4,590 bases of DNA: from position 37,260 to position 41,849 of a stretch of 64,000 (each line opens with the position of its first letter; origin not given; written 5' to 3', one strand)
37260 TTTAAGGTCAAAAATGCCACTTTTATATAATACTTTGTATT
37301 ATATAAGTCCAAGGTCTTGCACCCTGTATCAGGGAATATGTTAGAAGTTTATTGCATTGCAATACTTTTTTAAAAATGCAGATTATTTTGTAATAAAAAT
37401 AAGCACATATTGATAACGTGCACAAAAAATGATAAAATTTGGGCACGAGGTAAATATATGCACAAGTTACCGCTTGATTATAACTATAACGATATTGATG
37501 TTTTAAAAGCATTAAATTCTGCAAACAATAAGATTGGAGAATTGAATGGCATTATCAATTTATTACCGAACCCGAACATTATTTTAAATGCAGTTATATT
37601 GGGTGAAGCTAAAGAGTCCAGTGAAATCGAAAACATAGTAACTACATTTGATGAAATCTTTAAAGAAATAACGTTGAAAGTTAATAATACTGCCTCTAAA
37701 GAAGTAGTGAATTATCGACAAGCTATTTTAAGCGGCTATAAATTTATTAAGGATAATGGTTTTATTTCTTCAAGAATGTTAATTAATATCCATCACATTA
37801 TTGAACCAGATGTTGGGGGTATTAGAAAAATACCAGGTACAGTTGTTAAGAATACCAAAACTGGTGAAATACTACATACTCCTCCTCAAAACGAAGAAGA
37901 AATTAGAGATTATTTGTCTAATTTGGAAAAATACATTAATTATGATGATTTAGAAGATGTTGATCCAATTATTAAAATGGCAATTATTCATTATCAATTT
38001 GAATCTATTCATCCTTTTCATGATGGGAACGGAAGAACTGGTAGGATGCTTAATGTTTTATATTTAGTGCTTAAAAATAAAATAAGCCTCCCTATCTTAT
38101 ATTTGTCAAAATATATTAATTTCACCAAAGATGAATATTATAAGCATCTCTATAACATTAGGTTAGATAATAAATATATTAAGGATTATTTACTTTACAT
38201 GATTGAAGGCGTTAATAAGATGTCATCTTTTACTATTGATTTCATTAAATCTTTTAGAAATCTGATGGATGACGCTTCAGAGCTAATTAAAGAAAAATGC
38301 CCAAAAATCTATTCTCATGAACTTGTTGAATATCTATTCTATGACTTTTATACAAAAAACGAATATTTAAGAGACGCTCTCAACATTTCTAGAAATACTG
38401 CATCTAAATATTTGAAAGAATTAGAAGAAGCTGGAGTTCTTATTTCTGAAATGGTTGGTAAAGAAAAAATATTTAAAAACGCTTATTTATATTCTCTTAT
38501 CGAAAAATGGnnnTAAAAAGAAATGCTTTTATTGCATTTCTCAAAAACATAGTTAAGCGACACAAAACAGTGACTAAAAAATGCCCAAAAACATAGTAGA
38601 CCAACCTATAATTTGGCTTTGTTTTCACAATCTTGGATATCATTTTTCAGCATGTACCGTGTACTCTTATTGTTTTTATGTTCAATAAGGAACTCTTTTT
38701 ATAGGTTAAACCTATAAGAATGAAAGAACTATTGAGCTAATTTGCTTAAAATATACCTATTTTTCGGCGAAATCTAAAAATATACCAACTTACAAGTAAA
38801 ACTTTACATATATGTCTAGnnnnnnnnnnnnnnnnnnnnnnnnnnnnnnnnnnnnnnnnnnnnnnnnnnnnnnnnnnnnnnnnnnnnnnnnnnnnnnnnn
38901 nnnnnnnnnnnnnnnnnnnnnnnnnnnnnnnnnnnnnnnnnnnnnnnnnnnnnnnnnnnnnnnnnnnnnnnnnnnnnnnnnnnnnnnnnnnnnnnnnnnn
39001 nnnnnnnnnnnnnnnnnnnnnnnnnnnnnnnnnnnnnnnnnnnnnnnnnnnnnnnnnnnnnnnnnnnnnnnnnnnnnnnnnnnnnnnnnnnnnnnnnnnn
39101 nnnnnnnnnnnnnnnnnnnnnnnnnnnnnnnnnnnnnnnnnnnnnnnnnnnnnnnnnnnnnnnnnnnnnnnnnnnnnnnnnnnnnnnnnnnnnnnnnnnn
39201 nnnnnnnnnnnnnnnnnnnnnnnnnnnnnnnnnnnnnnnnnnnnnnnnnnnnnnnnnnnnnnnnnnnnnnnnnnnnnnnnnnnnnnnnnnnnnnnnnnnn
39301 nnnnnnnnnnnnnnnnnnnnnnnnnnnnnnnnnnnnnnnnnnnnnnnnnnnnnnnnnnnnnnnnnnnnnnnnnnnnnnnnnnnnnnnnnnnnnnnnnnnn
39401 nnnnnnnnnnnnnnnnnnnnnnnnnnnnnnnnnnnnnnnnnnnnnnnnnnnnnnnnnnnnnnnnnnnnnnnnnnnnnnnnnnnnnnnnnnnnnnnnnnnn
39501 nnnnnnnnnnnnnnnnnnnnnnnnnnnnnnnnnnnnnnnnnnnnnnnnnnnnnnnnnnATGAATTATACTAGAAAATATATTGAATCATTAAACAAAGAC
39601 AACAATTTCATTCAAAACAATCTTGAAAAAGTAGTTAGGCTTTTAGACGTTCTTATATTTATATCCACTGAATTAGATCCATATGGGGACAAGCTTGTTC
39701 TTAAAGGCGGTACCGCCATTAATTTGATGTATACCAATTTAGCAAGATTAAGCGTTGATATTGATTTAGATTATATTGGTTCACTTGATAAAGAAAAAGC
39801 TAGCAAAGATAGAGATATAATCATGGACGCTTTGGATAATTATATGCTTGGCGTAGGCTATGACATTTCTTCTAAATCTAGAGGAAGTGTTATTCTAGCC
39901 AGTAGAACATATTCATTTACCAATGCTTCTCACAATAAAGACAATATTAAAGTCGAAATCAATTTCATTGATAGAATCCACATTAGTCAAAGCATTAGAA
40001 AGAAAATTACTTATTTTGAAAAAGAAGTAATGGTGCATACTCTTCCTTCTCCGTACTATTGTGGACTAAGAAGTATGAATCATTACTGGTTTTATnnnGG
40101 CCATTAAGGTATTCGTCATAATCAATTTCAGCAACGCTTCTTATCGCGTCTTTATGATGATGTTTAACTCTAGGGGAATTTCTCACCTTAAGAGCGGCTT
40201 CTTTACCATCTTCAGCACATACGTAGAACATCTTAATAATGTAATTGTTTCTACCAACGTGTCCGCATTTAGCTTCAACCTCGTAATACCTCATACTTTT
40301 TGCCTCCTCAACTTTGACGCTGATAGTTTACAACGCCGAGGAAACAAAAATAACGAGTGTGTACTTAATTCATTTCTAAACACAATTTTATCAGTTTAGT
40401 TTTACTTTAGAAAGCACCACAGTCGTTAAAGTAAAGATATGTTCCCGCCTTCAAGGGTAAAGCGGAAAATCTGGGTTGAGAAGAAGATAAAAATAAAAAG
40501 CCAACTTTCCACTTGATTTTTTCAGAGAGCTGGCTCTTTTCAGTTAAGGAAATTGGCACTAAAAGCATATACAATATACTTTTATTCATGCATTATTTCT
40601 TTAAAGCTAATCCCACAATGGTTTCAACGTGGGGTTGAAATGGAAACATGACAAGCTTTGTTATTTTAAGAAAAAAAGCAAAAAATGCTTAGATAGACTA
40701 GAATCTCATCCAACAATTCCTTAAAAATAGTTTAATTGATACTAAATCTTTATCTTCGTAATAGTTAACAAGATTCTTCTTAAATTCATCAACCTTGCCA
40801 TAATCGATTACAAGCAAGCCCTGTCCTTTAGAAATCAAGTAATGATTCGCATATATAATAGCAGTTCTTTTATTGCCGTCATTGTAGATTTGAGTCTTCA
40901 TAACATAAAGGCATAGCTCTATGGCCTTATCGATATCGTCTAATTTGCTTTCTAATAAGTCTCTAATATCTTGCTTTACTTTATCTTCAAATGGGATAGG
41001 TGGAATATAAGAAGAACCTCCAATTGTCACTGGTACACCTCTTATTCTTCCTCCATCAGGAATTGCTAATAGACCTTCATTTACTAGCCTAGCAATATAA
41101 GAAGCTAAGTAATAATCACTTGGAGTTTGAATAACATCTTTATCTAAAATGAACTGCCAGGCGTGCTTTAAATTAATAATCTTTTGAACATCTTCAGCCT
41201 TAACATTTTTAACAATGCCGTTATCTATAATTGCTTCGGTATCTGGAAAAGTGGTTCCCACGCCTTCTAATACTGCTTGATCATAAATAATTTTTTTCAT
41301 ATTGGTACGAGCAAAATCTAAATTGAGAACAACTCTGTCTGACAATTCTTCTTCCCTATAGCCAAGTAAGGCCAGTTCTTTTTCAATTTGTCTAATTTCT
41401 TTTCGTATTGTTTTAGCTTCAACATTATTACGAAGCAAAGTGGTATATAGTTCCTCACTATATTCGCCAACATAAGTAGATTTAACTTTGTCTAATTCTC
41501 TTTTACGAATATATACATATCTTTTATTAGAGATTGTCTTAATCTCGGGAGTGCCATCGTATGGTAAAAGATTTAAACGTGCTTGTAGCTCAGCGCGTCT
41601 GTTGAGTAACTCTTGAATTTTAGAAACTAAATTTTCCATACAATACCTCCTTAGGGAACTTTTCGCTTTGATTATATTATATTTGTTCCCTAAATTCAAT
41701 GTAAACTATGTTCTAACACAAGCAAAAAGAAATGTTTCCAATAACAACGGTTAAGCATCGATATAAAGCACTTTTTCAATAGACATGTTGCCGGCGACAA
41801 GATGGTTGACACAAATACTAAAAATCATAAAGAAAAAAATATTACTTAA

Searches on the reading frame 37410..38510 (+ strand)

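Call 43: search_protein_families(library=pfam, proteins=[window:37410-38510:+], max_evalue=0.001)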
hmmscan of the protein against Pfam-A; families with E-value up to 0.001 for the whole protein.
window:37410-38510:+ (367 aa): 6 families
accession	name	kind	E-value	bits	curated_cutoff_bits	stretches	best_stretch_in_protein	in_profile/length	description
PF21248.3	SoFic-like_C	-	1.3e-23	83.5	27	1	285-358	1-74/76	Protein adenylyltransferase SoFic-like, C-terminal domain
PF13784.11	Fic_N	-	2e-22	79.5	26.7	1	32-110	1-81/82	Fic/DOC family N-terminal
PF02661.23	Fic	-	5.1e-21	75.8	24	1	119-219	2-93/93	Fic/DOC family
PF08279.18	HTH_11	-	0.00019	21.7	25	0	319-345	20-46/55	HTH domain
PF13730.12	HTH_36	-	0.0003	21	25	0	313-342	24-53/55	Helix-turn-helix domain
PF13412.12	HTH_24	-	0.00034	20.6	21.9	0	321-344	24-47/48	Winged helix-turn-helix DNA-binding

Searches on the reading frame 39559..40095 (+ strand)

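Call 43: search_protein_families(library=pfam, proteins=[window:39559-40095:+], max_evalue=0.001)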
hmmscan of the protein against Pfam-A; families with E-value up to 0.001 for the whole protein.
window:39559-40095:+ (179 aa): 1 family
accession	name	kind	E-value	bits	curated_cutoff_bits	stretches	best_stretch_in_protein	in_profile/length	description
PF08843.17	AbiEii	-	2.7e-15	57.4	22.5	1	39-156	8-127/238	Nucleotidyl transferase AbiEii toxin, Type IV TA system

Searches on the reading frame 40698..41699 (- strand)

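Call 43: search_protein_families(library=pfam, proteins=[window:40698-41699:-], max_evalue=0.001)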
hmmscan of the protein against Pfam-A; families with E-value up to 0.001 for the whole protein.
window:40698-41699:- (333 aa): 1 family
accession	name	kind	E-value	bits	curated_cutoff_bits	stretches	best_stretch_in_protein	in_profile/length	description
PF02661.23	Fic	-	3.7e-06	28.1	24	1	214-288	19-93/93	Fic/DOC family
